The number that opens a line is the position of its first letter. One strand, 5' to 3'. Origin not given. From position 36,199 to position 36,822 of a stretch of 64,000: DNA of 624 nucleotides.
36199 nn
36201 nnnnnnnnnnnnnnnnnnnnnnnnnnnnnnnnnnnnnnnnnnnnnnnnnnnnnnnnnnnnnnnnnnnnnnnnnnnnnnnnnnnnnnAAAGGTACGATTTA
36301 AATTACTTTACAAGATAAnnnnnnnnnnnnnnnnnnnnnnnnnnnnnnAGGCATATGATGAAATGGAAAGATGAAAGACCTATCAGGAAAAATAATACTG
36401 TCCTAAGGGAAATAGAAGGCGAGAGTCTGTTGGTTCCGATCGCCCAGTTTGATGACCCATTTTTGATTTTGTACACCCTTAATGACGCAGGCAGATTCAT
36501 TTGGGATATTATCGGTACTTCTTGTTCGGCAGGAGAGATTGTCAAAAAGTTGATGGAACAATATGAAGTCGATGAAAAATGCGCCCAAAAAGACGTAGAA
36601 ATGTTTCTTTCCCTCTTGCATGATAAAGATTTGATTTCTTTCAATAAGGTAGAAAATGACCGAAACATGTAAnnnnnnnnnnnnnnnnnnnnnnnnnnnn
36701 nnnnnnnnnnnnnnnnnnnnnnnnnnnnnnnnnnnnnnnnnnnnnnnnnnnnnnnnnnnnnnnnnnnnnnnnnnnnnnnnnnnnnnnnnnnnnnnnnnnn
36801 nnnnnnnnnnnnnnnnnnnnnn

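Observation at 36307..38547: Unannotated Cys-rich 54-aa peptide encoded 3' of a PqqD + rSAM/SPASM pair: candidate thioether-type (sacti/ranthipeptide-like) RiPP module with its own promoter and a downstream S26-like peptidase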

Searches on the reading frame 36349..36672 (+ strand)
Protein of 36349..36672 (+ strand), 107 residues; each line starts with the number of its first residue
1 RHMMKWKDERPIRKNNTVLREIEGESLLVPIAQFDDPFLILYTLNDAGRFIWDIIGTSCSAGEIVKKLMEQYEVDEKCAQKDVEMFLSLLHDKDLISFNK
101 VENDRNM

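Call 3: search_protein_families(library=ncbifam, proteins=[window:36349-36672:+], max_evalue=0.01)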
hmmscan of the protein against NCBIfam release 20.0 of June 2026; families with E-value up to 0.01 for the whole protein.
window:36349-36672:+ (107 aa): 6 families
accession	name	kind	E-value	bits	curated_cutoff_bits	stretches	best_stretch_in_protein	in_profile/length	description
NF033536.1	lasso_PqqD_Bac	exception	6.1e-12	45.5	80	1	15-97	10-87/88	lasso peptide biosynthesis PqqD family chaperone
NF033530.1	lasso_PqqD_Strm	exception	3.4e-07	30.4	70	1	42-95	24-77/78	lasso peptide biosynthesis PqqD family chaperone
TIGR04302.1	geo_PqqD_fam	equivalog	9.8e-07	29.2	100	1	40-98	45-102/102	GeoRSP system PqqD family peptide chaperone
NF050069.2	PqqD_rel_WgkC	exception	4.8e-06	26.5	110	1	33-104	23-94/103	PqqD family peptide maturation chaperone WgkC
TIGR03859.1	PQQ_PqqD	equivalog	9e-05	22.3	46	1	43-96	28-80/81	pyrroloquinoline quinone biosynthesis peptide chaperone PqqD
TIGR04248.1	SCM_PqqD_rel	equivalog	0.0015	18.7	100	1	41-95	26-80/84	SynChlorMet cassette protein ScmD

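Call 4: search_protein_families(library=pfam, proteins=[window:36349-36672:+], max_evalue=0.01)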
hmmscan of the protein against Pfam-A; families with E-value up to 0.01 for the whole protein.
window:36349-36672:+ (107 aa): 1 family
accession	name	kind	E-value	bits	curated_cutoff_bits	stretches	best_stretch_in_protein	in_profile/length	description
PF05402.18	PqqD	-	9.9e-15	55.1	23.4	1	41-96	12-67/67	Coenzyme PQQ synthesis protein D (PqqD)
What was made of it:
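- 36355..36672 (+): Discrete PqqD-type RiPP recognition element (lasso/LPP type). Best NCBIfam hit lasso_PqqD_Bac 6e-12 (calls 3, 4).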

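Call 40: search_solved_structures(query=window:36355-36672:+, max_evalue=1, show_alignments=3)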
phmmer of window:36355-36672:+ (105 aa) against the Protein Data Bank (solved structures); distinct sequences matched with E-value up to 1: 4.
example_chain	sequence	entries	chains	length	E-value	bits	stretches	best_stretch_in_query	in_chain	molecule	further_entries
9x90_B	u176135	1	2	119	2.9e-05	27.4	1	39-96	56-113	Lasso peptide biosynthesis PqqD family chaperone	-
9x8z_B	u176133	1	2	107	5.3e-05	26.6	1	38-94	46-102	PqqD family protein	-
5v1u_A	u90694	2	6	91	0.0047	20.3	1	40-95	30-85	TbiB1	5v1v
7kd3_A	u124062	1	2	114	0.39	14.2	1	16-60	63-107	Putative transcriptional regulator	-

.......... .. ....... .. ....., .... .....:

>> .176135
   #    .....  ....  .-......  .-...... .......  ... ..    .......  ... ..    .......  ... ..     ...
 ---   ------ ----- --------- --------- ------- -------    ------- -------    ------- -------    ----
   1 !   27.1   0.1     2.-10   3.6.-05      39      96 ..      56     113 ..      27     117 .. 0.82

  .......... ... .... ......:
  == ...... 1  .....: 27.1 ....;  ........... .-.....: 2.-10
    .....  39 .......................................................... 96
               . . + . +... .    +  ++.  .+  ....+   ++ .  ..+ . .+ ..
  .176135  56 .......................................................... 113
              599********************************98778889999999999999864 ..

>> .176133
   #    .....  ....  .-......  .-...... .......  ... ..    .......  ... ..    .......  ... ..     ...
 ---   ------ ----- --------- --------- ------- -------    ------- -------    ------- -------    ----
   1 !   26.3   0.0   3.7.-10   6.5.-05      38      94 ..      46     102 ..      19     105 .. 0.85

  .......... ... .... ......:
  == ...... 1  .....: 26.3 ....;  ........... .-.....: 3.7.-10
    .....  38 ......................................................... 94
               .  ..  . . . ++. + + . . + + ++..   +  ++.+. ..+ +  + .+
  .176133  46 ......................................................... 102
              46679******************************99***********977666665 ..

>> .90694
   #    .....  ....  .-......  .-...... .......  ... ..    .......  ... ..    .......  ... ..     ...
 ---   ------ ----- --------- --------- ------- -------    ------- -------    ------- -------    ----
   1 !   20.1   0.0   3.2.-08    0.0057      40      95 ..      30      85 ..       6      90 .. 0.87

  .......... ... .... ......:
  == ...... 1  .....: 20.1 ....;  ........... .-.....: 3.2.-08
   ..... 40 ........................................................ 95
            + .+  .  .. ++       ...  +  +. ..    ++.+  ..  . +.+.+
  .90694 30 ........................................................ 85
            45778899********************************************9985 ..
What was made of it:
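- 36355..36672 (+): Best PDB hits PbaB1 9x90_B and LppB 9x8z_B (call 40).
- On LPP (linear polyphosphorylated peptides): PDB hit to LppB 9x8z_B at 5.3e-5 (call 40).
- PqqD is nearest to PbaB1, LppB and TbiB1 in the PDB (call 40).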
